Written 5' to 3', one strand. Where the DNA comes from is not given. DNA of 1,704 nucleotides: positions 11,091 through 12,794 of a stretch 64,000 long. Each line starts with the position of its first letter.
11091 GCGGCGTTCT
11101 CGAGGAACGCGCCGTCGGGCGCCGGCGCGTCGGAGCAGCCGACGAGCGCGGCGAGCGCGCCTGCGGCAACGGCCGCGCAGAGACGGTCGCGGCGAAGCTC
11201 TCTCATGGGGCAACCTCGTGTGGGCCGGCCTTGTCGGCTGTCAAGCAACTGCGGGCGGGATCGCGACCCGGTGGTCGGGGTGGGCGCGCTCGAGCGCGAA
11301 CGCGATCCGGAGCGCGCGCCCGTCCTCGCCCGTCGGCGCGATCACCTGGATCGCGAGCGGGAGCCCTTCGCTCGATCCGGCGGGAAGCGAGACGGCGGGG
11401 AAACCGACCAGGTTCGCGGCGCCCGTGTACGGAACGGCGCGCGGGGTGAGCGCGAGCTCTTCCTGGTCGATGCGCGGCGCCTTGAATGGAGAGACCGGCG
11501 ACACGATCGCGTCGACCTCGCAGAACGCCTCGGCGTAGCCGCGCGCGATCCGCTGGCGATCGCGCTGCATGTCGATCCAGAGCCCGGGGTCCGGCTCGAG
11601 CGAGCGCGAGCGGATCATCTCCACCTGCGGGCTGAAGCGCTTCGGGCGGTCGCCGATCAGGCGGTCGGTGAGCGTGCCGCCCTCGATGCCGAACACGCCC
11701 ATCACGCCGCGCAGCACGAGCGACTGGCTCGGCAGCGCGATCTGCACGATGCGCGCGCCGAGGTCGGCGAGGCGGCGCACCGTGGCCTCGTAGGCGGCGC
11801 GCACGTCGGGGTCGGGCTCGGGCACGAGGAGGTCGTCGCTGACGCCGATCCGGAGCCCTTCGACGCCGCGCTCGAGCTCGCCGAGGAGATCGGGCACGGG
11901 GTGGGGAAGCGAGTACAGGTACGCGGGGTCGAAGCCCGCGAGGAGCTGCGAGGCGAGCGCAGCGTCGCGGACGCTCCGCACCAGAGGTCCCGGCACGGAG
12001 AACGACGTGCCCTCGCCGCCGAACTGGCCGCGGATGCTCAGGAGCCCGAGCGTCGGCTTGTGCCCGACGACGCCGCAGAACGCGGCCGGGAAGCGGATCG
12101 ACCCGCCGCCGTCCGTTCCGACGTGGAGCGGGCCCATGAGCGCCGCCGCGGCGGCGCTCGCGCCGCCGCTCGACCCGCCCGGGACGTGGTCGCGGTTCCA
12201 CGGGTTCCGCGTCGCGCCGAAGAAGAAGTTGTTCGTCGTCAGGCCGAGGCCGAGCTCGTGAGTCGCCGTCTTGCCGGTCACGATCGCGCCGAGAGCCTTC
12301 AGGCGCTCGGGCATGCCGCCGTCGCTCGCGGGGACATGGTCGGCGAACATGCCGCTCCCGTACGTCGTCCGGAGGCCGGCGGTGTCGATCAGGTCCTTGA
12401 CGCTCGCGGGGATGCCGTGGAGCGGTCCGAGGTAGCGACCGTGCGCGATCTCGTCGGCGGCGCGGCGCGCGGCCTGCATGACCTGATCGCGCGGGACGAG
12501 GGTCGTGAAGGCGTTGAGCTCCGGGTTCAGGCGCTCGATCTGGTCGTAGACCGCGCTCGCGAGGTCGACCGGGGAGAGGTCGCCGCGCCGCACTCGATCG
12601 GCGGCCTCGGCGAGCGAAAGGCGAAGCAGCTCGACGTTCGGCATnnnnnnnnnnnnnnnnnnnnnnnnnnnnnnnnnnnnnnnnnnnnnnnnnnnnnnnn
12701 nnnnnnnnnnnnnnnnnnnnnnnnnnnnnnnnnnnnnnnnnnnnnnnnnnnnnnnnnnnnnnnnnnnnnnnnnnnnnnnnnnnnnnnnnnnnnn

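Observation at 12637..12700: Perfect 14-16-bp-arm palindrome sequestering the amidase start codon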

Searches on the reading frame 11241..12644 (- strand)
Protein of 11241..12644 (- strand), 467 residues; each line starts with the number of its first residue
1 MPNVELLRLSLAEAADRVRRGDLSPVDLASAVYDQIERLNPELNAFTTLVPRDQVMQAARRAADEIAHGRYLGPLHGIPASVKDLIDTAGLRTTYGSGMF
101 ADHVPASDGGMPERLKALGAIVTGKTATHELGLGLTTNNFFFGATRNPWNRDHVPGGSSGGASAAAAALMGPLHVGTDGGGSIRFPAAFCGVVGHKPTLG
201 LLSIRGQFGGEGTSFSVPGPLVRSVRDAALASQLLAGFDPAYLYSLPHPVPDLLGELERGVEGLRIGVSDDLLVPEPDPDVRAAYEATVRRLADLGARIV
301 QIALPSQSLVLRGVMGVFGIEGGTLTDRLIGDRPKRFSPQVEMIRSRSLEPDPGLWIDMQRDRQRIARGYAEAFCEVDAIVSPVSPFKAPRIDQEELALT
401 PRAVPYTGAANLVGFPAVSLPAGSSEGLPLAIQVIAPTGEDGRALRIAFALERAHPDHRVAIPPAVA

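Call 11: search_protein_families(library=pfam, proteins=[window:11241-12644:-])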
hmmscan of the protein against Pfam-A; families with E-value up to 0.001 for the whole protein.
window:11241-12644:- (467 aa): 1 family
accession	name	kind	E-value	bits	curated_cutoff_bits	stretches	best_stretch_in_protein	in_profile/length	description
PF01425.27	Amidase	-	2e-102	344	27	1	28-444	2-444/445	Amidase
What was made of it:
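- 11241..12644 (-): Amidase gene, 467 aa, amidase-signature family. Pfam PF01425 E 2e-102 (call 11).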

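Call 12: find_encoding_contigs(protein=window:11241-12644:-, flank=10000, max_places=6)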
Protein window:11241-12644:- (467 aa): 3 contigs read that carry it; 2 places shown.
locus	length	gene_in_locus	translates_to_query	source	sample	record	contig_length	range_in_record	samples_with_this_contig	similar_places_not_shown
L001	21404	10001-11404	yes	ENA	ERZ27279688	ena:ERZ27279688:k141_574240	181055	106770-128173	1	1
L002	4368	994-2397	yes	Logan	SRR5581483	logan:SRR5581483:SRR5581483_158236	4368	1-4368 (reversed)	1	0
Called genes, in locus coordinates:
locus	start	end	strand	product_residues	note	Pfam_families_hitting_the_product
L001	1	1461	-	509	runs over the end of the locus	PF02368:Big_2, PF26182:Ig_NUP210_5th (faint), PF26918:Ig_Eae (faint), PF02368:Big_2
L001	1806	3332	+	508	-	PF03007:WS_DGAT_cat, PF06974:WS_DGAT_C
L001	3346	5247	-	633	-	PF00512:HisKA, PF02518:HATPase_c, PF00072:Response_reg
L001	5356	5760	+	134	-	PF07681:DoxX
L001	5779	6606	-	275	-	-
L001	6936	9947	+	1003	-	PF26549:Tricorn_N (faint), PF07676:PD40 (faint)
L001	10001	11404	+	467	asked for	PF01425:Amidase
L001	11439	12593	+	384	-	-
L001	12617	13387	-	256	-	PF00106:adh_short, PF08659:KR, PF23441:SDR, PF13561:adh_short_C2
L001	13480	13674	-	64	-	-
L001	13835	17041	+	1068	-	PF00486:Trans_reg_C, PF13191:AAA_16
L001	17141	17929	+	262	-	-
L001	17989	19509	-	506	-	PF00890:FAD_binding_2 (faint), PF01266:DAO (weak)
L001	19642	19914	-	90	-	-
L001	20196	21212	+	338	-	PF00248:Aldo_ket_red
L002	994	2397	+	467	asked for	PF01425:Amidase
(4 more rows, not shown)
